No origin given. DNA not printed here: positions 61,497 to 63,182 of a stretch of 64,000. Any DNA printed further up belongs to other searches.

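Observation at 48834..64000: Large membrane-anchored hydrolase cluster (three ceramidase-fold proteins, PqaA, GH92, esterases, deacetylase): candidate glycolipid-catabolism system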

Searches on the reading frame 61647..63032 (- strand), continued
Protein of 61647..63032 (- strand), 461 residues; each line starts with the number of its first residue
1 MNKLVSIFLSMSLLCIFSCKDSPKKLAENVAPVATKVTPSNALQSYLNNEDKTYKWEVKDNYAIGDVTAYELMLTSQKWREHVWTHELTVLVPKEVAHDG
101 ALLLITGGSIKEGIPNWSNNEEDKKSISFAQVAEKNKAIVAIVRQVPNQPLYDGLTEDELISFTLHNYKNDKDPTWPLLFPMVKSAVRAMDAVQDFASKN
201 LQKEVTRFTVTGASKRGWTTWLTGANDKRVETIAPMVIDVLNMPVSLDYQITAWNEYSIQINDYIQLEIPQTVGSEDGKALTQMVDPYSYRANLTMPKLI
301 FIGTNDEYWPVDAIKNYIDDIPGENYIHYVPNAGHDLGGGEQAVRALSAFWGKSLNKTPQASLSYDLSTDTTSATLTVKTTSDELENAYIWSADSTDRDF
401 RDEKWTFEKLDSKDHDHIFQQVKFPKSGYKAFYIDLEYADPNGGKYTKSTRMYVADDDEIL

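Call 63: search_protein_families(library=pfam, proteins=[L068:18810-19340:+, L017:4616-5788:-, L040:8009-9763:-, L076:19023-21041:+, L009:11370-12524:+, L016:7325-8602:+, L009:16641-18128:+, L006:7620-10007:+, L072:11620-13233:+, L072:16042-18615:+], max_evalue=0.001)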
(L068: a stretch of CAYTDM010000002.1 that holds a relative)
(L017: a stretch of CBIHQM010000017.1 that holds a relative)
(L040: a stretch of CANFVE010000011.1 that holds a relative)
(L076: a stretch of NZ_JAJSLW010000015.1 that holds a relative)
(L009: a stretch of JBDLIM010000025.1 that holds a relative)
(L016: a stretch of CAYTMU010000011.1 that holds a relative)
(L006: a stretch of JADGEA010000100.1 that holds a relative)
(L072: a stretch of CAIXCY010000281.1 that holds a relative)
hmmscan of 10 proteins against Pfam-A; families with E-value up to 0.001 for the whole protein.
L068:18810-19340:+ (176 aa): 0 families

L017:4616-5788:- (390 aa): 4 families
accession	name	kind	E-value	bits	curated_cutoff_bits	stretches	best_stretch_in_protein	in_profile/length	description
PF13377.12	Peripla_BP_3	-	3.1e-37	128.7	26.5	1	109-273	1-167/167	Periplasmic binding protein-like domain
PF12833.13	HTH_18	-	1.5e-17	64.1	33.6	1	305-381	3-79/80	Helix-turn-helix domain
PF00165.29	HTH_AraC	-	1.6e-12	47.7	26.6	1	345-381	7-42/42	Bacterial regulatory helix-turn-helix proteins, AraC family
PF00532.27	Peripla_BP_1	-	3.8e-09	36.9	22.2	1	6-262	7-273/281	Periplasmic binding proteins and sugar binding domain of LacI family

L040:8009-9763:- (584 aa): 10 families
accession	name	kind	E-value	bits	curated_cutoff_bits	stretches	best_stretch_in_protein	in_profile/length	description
PF05199.19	GMC_oxred_C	-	6.6e-24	85.5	24.6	1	444-567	3-138/139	GMC oxidoreductase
PF00732.25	GMC_oxred_N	-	3.6e-08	33.9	23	1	210-309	102-201/218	GMC oxidoreductase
PF00890.30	FAD_binding_2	-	1.9e-07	31.1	20.4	1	16-48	1-33/414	FAD binding domain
PF01266.30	DAO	-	6.5e-06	26.3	27.9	1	16-48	1-34/353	FAD dependent oxidoreductase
PF07992.20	Pyr_redox_2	-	3.5e-05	23.8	26.1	1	15-68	1-57/291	Pyridine nucleotide-disulphide oxidoreductase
PF13450.12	NAD_binding_8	-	9.3e-05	23.1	21.9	1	19-46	1-28/68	NAD(P)-binding Rossmann-like domain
PF12831.13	FAD_oxidored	-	0.00012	22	27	1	16-45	1-30/416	FAD dependent oxidoreductase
PF01946.23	Thi4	-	0.00029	20.6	26.2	1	13-45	16-49/235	Thi4 family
PF03486.20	HI0933_like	-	0.0003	20.8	50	1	16-47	2-33/244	HI0933-like protein Rossmann domain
PF01494.25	FAD_binding_3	-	0.00069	19.4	22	1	16-45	3-32/349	FAD binding domain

L076:19023-21041:+ (672 aa): 3 families
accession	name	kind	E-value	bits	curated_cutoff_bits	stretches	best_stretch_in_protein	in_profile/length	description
PF13517.12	FG-GAP_3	-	9.7e-28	97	26.9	4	588-653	1-61/61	FG-GAP-like repeat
PF01839.29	FG-GAP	-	1.2e-09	38.3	22.1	0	243-257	7-21/37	FG-GAP repeat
PF23743.1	Beta-prop_BBS7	-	0.00011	22.1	27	0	302-323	227-248/299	BBS7 beta-propeller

L009:11370-12524:+ (384 aa): 3 families
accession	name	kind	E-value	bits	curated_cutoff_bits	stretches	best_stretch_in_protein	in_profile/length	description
PF07690.21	MFS_1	-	4e-54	184.3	33.4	2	17-346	5-345/347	Major Facilitator Superfamily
PF05977.19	MFS_3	-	1.9e-06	27.1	27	1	47-307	49-318/524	Transmembrane secretion effector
PF03137.26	OATP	-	0.00087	18.1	25.8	0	96-161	133-198/545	Organic Anion Transporter Polypeptide (OATP) family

L016:7325-8602:+ (425 aa): 1 family
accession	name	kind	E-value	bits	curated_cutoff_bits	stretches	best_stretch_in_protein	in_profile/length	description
PF00753.33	Lactamase_B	-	3.2e-06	27.7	22.7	1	50-119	10-59/196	Metallo-beta-lactamase superfamily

L009:16641-18128:+ (495 aa): 1 family
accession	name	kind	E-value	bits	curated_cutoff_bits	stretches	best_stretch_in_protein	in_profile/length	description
PF02811.25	PHP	-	1.1e-05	26.3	26.4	1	158-207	2-52/164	PHP domain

L006:7620-10007:+ (795 aa): 3 families
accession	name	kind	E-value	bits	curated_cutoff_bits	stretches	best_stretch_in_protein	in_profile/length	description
PF00149.33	Metallophos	-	2.2e-18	67.8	21.5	1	491-689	3-191/191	Calcineurin-like phosphoesterase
PF16656.11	Pur_ac_phosph_N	-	2.6e-10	41.2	30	1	407-481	9-93/93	Purple acid Phosphatase, N-terminal domain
PF16655.11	PhoD_N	-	0.00016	22.6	30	1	448-481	57-90/90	PhoD-like phosphatase, N-terminal domain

L072:11620-13233:+ (537 aa): 2 families
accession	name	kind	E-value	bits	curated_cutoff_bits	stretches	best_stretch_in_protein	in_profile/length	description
PF03747.19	ADP_ribosyl_GH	-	1.7e-28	100.5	26.2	1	43-325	1-287/287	ADP-ribosylglycohydrolase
PF17996.7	CE2_N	-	0.00097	19.6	27.9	0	425-518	14-96/108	Carbohydrate esterase 2 N-terminal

L072:16042-18615:+ (857 aa): 1 family
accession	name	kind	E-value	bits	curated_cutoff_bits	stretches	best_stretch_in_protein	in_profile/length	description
PF16126.11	DUF4838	-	6.9e-110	367.6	26.6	1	413-747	1-325/325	Domain of unknown function (DUF4838)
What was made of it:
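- XylR-like sugar regulators occur in 5 loci (call 63).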

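Call 80: search_protein_families(library=ncbifam, proteins=[L019:16162-17385:+, L068:16440-17555:+, L040:8009-9763:-, L061:12983-14146:-, L083:253-912:-, L055:8386-9789:-, L001:905-2026:-, L072:11620-13233:+], max_evalue=0.00001)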
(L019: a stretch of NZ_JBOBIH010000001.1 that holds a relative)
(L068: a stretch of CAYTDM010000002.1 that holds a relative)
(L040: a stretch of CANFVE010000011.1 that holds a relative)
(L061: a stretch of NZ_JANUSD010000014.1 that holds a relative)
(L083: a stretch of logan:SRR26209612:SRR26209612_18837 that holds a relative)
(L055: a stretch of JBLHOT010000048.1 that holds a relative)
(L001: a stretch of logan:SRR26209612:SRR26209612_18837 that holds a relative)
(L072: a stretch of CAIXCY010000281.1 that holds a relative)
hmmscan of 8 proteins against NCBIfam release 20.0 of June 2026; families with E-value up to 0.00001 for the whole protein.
L019:16162-17385:+ (407 aa): 16 families
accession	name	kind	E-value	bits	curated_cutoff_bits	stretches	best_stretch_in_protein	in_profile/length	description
TIGR03588.1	PseC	equivalog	5.5e-69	232.9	423.5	1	48-361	28-351/380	UDP-4-amino-4,6-dideoxy-N-acetyl-beta-L-altrosamine transaminase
TIGR04181.1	NHT_00031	hypoth_equivalog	1.5e-64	218.1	420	1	47-295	27-291/359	LegC family aminotransferase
NF008687.0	PRK11706.1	equivalog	3e-64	217.1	375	1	21-332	4-317/375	dTDP-4-amino-4,6-dideoxygalactose transaminase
NF008658.2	PRK11658.1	equivalog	8.6e-64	215.5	631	1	21-330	7-319/379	UDP-4-amino-4-deoxy-L-arabinose aminotransferase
TIGR02379.1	ECA_wecE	subfamily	1.2e-57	195.4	434.85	1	21-286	4-274/376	dTDP-4-amino-4,6-dideoxy-D-glucose transaminase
NF011936.0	PRK15407.1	equivalog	1.1e-50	172.7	423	1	49-229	64-252/440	lipopolysaccharide biosynthesis protein RfbH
TIGR04427.1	PLP_DesI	equivalog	3.6e-50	171.2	650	1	2-333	2-328/390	dTDP-4-dehydro-6-deoxyglucose aminotransferase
NF005816.0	PRK07682.1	equivalog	8.1e-10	37.9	620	1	60-172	85-203/390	aminotransferase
NF004621.0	PRK05957.1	equivalog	1.6e-08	33.7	498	1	83-173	106-201/389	pyridoxal phosphate-dependent aminotransferase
NF005744.0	PRK07568.1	subfamily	1.7e-07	30.4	389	1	72-190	95-219/398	pyridoxal phosphate-dependent aminotransferase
NF006569.0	PRK09082.1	subfamily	1e-06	28.1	420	1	55-176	80-207/386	methionine aminotransferase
NF004770.0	PRK06108.1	subfamily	1.3e-06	27.5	422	1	66-173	98-211/396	pyridoxal phosphate-dependent aminotransferase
NF006488.0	PRK08912.1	equivalog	1.5e-06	27.4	498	1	78-171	100-198/387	aminotransferase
NF041364.1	GntC_guanitoxin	equivalog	1.8e-06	27.1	415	1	81-175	75-177/356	guanitoxin biosynthesis PLP-dependent (S)-gamma-hydroxy-L-arginine cyclodehydratase GntC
NF004769.0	PRK06107.1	equivalog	2.7e-06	26.4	617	1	68-143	95-171/402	aspartate transaminase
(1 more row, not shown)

L068:16440-17555:+ (371 aa): 1 family
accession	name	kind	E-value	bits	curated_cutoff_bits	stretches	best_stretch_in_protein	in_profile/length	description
NF046061.1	NagX_SO_3504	equivalog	5.8e-62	209.9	480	1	23-371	7-369/369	transmembrane glucosamine N-acetyltransferase NagX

L040:8009-9763:- (584 aa): 6 families
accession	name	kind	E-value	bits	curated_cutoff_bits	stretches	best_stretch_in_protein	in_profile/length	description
TIGR02462.1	pyranose_ox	equivalog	1.4e-18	67.1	544.9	1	434-578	410-546/548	pyranose oxidase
NF002550.0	PRK02106.1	subfamily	6.9e-16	57.9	605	1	12-308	3-270/563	choline dehydrogenase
TIGR01810.1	betA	equivalog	2.5e-11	42.9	732.1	1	16-308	1-263/532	choline dehydrogenase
TIGR03970.1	mycofact_MftG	equivalog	7.5e-11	41.7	387.45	0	460-575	368-486/487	mycofactocin dehydrogenase MftG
NF058674.1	CholsOxChoxAB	equivalog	1.9e-09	36.6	850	0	13-62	4-50/535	cholesterol oxidase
TIGR02032.1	GG-red-SF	subfamily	3.9e-06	26.8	158.8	1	15-46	1-32/297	geranylgeranyl reductase family protein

L061:12983-14146:- (387 aa): 1 family
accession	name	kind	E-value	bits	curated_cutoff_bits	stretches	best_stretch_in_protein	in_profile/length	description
NF033192.3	CPBP_JDVT_MrtJ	equivalog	3.8e-09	37.1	75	0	316-377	33-94/98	JDVT-CTERM system glutamic-type intramembrane protease MrtJ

L083:253-912:- (219 aa): 0 families

L055:8386-9789:- (467 aa): 0 families

L001:905-2026:- (373 aa): 0 families

L072:11620-13233:+ (537 aa): 0 families
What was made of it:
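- A NagX-like GlcN acetyltransferase (call 80).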

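Call 89: search_protein_representatives(protein=P0121)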
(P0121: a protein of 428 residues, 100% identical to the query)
Query: 428 residues. Proteins with E-value up to 0.001 (for the whole library): 7214; up to 1e-10: 2504; up to 1e-30: 183. The best 150 are listed.
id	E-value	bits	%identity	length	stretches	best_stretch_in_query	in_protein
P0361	2.1e-174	596.7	68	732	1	30-426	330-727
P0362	6.7e-138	476.4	57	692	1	17-423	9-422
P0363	1.7e-133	461.9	58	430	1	22-422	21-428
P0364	5.3e-114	397.7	63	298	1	19-303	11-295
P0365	1.0e-94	334.2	56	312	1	123-420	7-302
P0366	1.6e-93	330.3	52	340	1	114-426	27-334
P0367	1.4e-91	323.8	53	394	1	30-328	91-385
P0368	6.7e-89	315.0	66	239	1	202-427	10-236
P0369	4.4e-86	305.7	33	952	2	29-420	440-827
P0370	5.2e-82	292.3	62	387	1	33-262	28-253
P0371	2.0e-73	264.1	59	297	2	266-428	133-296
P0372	2.1e-69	250.8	38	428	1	16-427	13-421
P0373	1.9e-67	244.3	66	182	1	120-303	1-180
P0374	1.3e-64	235.0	36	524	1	18-424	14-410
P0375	1.8e-63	231.2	35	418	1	19-423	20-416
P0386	7.4e-53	196.3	34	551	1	28-417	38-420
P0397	2.6e-48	181.3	28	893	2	14-426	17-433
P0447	2.7e-38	148.3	34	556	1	33-419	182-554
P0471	4.5e-36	141.0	34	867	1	28-412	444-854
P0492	3.0e-34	135.0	28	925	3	64-396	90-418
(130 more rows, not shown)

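Call 90: search_protein_families(library=pfam, proteins=[P0361, P0362, P0369, P0397, P0471, P0492, P0447, P0386], max_evalue=0.001)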
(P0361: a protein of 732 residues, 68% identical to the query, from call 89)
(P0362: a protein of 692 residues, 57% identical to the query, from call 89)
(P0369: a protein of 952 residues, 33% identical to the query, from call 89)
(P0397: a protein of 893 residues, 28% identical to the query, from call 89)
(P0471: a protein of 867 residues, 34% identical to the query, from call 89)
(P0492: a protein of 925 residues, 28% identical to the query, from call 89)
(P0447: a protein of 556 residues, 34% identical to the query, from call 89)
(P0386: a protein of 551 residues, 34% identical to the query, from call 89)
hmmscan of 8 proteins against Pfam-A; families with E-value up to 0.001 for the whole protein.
P0361 (732 aa): 3 families
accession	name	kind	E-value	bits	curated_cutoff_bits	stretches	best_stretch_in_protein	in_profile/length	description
PF13088.12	BNR_2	-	2.4e-29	103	31.4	1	126-294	113-277/277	BNR repeat-like domain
PF04734.18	Ceramidase_alk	-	1.7e-08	34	32.1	1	361-527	32-217/509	Neutral/alkaline non-lysosomal ceramidase, N-terminal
PF15902.12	Sortilin-Vps10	-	0.00028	20.2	33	1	151-269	4-117/446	Sortilin, neurotensin receptor 3,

P0362 (692 aa): 5 families
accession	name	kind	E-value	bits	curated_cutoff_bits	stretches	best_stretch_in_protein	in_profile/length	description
PF20434.5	BD-FAE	-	3.4e-32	112.1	26.8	1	447-643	1-210/215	BD-FAE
PF00326.27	Peptidase_S9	-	1.2e-14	54.8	22.6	1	571-689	90-211/213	Prolyl oligopeptidase family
PF07859.19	Abhydrolase_3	-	3.6e-11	43.6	25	1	492-666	32-207/210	alpha/beta hydrolase fold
PF04734.18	Ceramidase_alk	-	1.7e-05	24.1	32.1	1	57-229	35-230/509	Neutral/alkaline non-lysosomal ceramidase, N-terminal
PF01738.24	DLH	-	0.00023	21.3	21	0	612-665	133-186/217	Dienelactone hydrolase family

P0369 (952 aa): 2 families
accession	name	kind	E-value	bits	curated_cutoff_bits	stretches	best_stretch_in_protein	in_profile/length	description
PF04734.18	Ceramidase_alk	-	5.5e-40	137.9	32.1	3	52-236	15-221/509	Neutral/alkaline non-lysosomal ceramidase, N-terminal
PF02036.22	SCP2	-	7e-15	55.7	21.3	1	859-950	8-100/101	SCP-2 sterol transfer family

P0397 (893 aa): 1 family
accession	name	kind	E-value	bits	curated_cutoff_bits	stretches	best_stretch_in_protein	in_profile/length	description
PF04734.18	Ceramidase_alk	-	4.5e-17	62.3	32.1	1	60-264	21-259/509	Neutral/alkaline non-lysosomal ceramidase, N-terminal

P0471 (867 aa): 2 families
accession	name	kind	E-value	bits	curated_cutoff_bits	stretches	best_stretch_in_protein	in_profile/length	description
PF10142.15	PhoPQ_related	-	3.3e-106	355.5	20.3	1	26-372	1-367/367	PhoPQ-activated pathogenicity-related protein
PF04734.18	Ceramidase_alk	-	1.2e-10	41.1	32.1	1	457-583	11-147/509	Neutral/alkaline non-lysosomal ceramidase, N-terminal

P0492 (925 aa): 1 family
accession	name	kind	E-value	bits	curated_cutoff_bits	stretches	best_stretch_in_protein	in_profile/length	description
PF04734.18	Ceramidase_alk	-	1.8e-15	57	32.1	1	41-276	1-258/509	Neutral/alkaline non-lysosomal ceramidase, N-terminal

P0447 (556 aa): 0 families

P0386 (551 aa): 2 families
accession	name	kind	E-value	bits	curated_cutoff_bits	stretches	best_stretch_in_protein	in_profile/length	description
PF02036.22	SCP2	-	4e-19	69.3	21.3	1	458-545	13-100/101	SCP-2 sterol transfer family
PF14864.11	Alkyl_sulf_C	-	1.6e-06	28.8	27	1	455-537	23-105/125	Alkyl sulfatase C-terminal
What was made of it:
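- Fusion proteins join PqaA, BNR_2 or BD-FAE to the ceramidase-like domain (call 90).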

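Call 92: search_protein_families(library=pfam, alignment_id=A4, max_evalue=0.0001)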
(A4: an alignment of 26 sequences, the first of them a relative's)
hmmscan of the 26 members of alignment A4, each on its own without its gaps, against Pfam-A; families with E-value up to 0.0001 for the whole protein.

A. member 1, P0374 (524 aa): 3 families
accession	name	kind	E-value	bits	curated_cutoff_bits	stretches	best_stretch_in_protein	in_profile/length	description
PF02036.22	SCP2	-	2.4e-16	60.4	21.3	1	442-521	21-99/101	SCP-2 sterol transfer family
PF04734.18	Ceramidase_alk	-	4.4e-12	45.9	32.1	1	44-214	19-210/509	Neutral/alkaline non-lysosomal ceramidase, N-terminal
PF14864.11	Alkyl_sulf_C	-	5.2e-08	33.6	27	1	417-518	9-109/125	Alkyl sulfatase C-terminal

B. families by the number of members that match (of 26 scanned): 8 families
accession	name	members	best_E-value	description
PF04734.18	Ceramidase_alk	23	5.5e-40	Neutral/alkaline non-lysosomal ceramidase, N-terminal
PF02036.22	SCP2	11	5.6e-20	SCP-2 sterol transfer family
PF14864.11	Alkyl_sulf_C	5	5.2e-08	Alkyl sulfatase C-terminal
PF10142.15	PhoPQ_related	1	3.3e-106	PhoPQ-activated pathogenicity-related protein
PF20434.5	BD-FAE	1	3.4e-32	BD-FAE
PF13088.12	BNR_2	1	2.4e-29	BNR repeat-like domain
PF00326.27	Peptidase_S9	1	1.2e-14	Prolyl oligopeptidase family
PF07859.19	Abhydrolase_3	1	3.6e-11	alpha/beta hydrolase fold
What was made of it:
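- On Neutral ceramidase (EC 3.5.1.23): SCP2 fusions in relatives (call 92) are only indirect support for a hydrophobic substrate.
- Closest known: Neutral ceramidase. Different: It belongs to a large separate group (7,214 clusters at E<=1e-3; call 89), some of which carry SCP2 domains (call 92).
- Eleven of 26 longer relatives carry an SCP2 lipid-binding domain (call 92). SCP2 fusions in relatives (call 92). Relatives recurrently carry SCP2 lipid-binding domains (call 92).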
